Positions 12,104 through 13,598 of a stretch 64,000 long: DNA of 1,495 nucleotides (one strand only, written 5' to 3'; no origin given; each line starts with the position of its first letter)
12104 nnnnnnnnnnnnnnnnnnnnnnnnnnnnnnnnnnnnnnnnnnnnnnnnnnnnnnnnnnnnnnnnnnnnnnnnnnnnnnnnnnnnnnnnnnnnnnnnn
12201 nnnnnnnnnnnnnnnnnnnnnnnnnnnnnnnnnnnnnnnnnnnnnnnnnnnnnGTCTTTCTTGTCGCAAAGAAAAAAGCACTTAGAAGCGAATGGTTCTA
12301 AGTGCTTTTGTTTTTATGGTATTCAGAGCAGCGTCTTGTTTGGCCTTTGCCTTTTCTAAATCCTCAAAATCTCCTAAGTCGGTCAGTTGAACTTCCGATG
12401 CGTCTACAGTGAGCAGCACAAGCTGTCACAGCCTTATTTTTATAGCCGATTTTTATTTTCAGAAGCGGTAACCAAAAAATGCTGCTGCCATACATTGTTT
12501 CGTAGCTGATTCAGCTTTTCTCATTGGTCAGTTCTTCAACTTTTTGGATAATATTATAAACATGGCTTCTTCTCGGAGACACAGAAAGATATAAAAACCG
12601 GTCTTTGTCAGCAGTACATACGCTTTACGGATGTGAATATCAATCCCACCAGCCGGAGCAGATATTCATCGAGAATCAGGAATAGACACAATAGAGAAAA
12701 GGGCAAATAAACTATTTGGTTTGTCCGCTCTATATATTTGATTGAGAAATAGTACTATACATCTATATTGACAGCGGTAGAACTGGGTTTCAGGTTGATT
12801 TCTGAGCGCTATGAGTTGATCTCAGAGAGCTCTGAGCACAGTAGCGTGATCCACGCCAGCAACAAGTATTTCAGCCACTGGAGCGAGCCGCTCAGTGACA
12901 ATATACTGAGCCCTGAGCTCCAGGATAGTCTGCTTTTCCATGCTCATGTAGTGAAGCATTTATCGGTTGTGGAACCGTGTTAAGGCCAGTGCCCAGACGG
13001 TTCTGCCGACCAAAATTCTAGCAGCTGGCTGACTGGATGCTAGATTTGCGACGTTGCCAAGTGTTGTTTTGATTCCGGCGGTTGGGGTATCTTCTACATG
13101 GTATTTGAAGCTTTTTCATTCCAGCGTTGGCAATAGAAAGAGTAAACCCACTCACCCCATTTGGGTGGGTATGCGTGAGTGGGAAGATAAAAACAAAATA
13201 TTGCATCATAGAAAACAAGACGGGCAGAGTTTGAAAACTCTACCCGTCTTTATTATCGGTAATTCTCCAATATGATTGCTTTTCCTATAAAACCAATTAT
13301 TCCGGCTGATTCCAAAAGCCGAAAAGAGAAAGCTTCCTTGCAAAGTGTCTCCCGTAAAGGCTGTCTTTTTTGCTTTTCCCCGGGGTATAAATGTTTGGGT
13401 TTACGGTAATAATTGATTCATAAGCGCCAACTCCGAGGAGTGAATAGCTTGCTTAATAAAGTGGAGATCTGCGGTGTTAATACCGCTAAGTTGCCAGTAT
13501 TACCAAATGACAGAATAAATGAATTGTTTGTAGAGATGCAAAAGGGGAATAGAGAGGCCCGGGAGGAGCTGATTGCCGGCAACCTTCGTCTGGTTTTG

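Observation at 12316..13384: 1.1-kb non-coding, hairpin-rich region capped by a terminator, immediately upstream of sigG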

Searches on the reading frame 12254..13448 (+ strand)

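Call 36: search_protein_families(library=pfam, proteins=[L103:3601-3978:-], max_evalue=0.1)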
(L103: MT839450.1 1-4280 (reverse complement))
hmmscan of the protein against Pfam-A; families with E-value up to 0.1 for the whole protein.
L103:3601-3978:- (125 aa): 2 families
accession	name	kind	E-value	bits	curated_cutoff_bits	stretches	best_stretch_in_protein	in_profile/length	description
PF14198.11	TnpV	-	1.2e-46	157.7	27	1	13-123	1-111/111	Transposon-encoded protein TnpV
PF24617.1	POF1B_HlH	-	0.0077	17.1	27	1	64-108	4-48/84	POF1B helix-loop-helix domain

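Call 37: search_protein_families(library=ncbifam, proteins=[L103:3601-3978:-, L103:639-1943:+, L103:2246-3499:+], max_evalue=0.1)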
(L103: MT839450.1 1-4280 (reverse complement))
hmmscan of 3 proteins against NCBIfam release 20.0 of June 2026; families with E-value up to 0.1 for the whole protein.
L103:3601-3978:- (125 aa): 1 family
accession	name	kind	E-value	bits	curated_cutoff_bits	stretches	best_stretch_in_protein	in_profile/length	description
NF007590.0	PRK10227.1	equivalog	0.073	13.1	244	1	37-100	38-104/135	Cu(I)-responsive transcriptional regulator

L103:639-1943:+ (435 aa): 3 families
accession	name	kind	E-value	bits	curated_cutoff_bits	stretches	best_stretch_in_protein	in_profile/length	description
NF033497.1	rubre_like_arch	subfamily_domain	4.2e-05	23.2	32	1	98-120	2-26/34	rubrerythrin-like domain-containing protein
NF011149.0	PRK14559.1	equivalog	0.017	13.9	374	1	98-165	29-86/642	serine/threonine phosphatase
TIGR03913.1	rad_SAM_trio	equivalog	0.083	11.2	591.75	0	81-142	413-474/477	GDL motif peptide-associated radical SAM/SPASM maturase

L103:2246-3499:+ (418 aa): 0 families

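Call 68: find_related_loci(query=L103:3601-3978:-, collection=viral_contigs, flank=3000)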
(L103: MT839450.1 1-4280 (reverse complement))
Query L103:3601-3978:- (125 aa) in viral_contigs; peptide patterns used: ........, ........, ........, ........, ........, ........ (x = any residue, [..] = any of these).
4 stretches matched a pattern; 3 encode a relative of the query (tblastn E <= 1e-3); 3 distinct loci.
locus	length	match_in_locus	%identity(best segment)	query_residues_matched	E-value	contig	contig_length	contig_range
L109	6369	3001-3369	78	1-123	1e-65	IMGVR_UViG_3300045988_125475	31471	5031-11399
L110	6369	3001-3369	63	1-124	1e-48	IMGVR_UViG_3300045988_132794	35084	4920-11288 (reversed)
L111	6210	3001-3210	66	54-123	2e-28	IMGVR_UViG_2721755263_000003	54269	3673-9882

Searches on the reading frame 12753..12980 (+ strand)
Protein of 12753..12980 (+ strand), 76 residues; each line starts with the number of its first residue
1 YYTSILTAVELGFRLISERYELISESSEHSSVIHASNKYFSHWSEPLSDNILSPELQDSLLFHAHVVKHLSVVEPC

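Call 36: search_protein_families(library=pfam, proteins=[window:12768-12980:+], max_evalue=0.1)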
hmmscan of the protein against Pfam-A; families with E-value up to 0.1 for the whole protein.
window:12768-12980:+ (71 aa): 1 family
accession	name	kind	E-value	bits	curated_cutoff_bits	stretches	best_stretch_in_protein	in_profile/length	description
PF01695.23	IstB_IS21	-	3.3e-08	33.8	24.1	1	15-63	176-224/238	IstB-like ATP binding protein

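Call 39: search_dna_similar(query=window:12753-12980:+, collection=plasmids, mode=protein, max_evalue=0.001, max_rows=15)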
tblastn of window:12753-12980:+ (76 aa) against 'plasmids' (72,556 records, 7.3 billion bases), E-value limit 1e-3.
Records with a match: 1; places in all: 1; records where one place covers at least 80% of the query: 0.
Best place of each record, by identity: <60% 1.
By first word of the organism name: Sporomusa 1.
By predicted mobility (MOB-suite, as given by PLSDB): non-mobilizable 1.
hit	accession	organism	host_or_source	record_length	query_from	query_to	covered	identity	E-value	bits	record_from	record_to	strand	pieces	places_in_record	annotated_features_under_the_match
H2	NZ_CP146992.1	Sporomusa sphaeroides DSM 2875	whole organism,river mud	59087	8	67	79%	45.0%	3e-5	47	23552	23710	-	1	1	istB: IS21-like element helper ATPase IstB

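Call 40: search_dna_similar(query=window:12753-12980:+, collection=phages, mode=protein, max_evalue=0.001, max_rows=15)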
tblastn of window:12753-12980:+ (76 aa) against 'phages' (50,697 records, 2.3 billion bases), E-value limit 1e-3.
No match.

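Call 41: get_annotated_region(hit=H2, flank=3500)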
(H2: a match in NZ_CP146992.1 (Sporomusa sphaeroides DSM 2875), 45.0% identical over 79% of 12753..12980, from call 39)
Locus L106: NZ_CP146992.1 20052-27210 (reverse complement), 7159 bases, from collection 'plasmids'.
description: Sporomusa sphaeroides DSM 2875 plasmid pSSP59, complete sequence
organism: Sporomusa sphaeroides DSM 2875 (NCBI taxid 1337886)
taxonomy: Bacteria; Bacillota; Negativicutes; Selenomonadales; Sporomusaceae; Sporomusa; Sporomusa sphaeroides; Sporomusa sphaeroides DSM 2875
host: -; source: whole organism,river mud; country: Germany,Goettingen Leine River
typing (MOB-suite, as given by PLSDB): non-mobilizable
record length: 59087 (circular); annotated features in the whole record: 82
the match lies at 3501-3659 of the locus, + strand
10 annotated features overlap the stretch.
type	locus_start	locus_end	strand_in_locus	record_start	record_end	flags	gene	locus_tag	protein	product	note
CDS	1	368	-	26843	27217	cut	-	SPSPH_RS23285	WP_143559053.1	hypothetical protein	-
CDS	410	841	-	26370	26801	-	-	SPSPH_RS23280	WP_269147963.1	phage tail protein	-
CDS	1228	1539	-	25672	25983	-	-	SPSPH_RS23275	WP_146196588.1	hypothetical protein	-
CDS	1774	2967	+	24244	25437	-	istA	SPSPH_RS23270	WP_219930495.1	IS21 family transposase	-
CDS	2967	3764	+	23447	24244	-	istB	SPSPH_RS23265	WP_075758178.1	IS21-like element helper ATPase IstB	-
CDS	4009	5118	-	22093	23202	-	-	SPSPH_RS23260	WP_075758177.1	tyrosine-type recombinase/integrase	GO:0015074 - DNA integration [Evidence IEA]; GO:0006310 - DNA recombination [Evidence IEA]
CDS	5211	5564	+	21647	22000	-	-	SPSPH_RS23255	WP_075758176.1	hypothetical protein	-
CDS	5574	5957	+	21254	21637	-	-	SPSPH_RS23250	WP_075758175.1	hypothetical protein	-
CDS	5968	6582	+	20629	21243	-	-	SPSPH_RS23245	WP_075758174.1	hypothetical protein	-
CDS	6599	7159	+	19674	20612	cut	-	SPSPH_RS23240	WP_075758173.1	HD-GYP domain-containing protein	-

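Call 49: search_protein_representatives(protein=window:12768-12980:+)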
Query: 71 residues. Proteins with E-value up to 0.001 (for the whole library): 34; up to 1e-10: 1; up to 1e-30: 1. The best 34 are listed.
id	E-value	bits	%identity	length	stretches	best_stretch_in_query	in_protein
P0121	1.2e-33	129.5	39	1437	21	35-57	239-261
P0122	1.1e-09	54.0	67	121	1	5-63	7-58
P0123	3.0e-09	52.6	60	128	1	5-63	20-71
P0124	6.6e-08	48.3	39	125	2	20-62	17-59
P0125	1.3e-07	47.4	56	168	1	5-63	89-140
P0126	2.8e-07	46.3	64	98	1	22-63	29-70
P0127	4.5e-07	45.7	54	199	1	5-63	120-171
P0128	1.5e-06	44.0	67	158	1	5-62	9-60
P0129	1.8e-06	43.8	55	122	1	13-63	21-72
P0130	3.5e-06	42.9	59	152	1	17-62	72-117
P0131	4.3e-06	42.6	47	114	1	15-63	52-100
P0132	2.0e-05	40.5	45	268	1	6-63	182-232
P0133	3.9e-05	39.6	53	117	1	4-63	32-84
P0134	5.1e-05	39.2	42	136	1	14-63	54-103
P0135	7.1e-05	38.8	43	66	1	15-63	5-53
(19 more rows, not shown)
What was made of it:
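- Tried and rejected: The full HMMER scan later found IstB relatives (call 49).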

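Call 56: find_encoding_contigs(protein=P0123, flank=4000, max_places=2)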
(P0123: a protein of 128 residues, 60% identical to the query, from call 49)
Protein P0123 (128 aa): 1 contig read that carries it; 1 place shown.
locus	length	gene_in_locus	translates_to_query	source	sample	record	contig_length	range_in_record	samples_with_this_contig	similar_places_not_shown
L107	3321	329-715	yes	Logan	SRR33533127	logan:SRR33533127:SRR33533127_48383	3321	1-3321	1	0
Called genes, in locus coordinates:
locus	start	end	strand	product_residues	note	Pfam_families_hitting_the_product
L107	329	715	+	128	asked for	PF01695:IstB_IS21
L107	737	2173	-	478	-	PF01943:Polysacc_synt, PF13440:Polysacc_synt_3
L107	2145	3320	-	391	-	?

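Call 57: find_encoding_contigs(protein=P0122, flank=4000, max_places=2)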
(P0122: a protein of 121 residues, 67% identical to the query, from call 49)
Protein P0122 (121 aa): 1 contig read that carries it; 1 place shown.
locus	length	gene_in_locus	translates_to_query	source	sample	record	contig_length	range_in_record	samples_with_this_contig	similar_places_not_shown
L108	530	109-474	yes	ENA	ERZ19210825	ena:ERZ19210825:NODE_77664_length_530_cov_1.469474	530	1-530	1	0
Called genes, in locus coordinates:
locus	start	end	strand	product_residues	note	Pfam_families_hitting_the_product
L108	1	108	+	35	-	?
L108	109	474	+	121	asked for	PF01695:IstB_IS21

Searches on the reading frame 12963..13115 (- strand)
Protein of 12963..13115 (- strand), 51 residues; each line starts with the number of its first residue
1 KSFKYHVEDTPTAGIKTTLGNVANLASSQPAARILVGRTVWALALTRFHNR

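Call 38: search_protein_families(library=pfam, proteins=[window:12963-13115:-], max_evalue=1)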
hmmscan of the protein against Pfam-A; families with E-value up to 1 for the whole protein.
seq(51 aa): 0 families
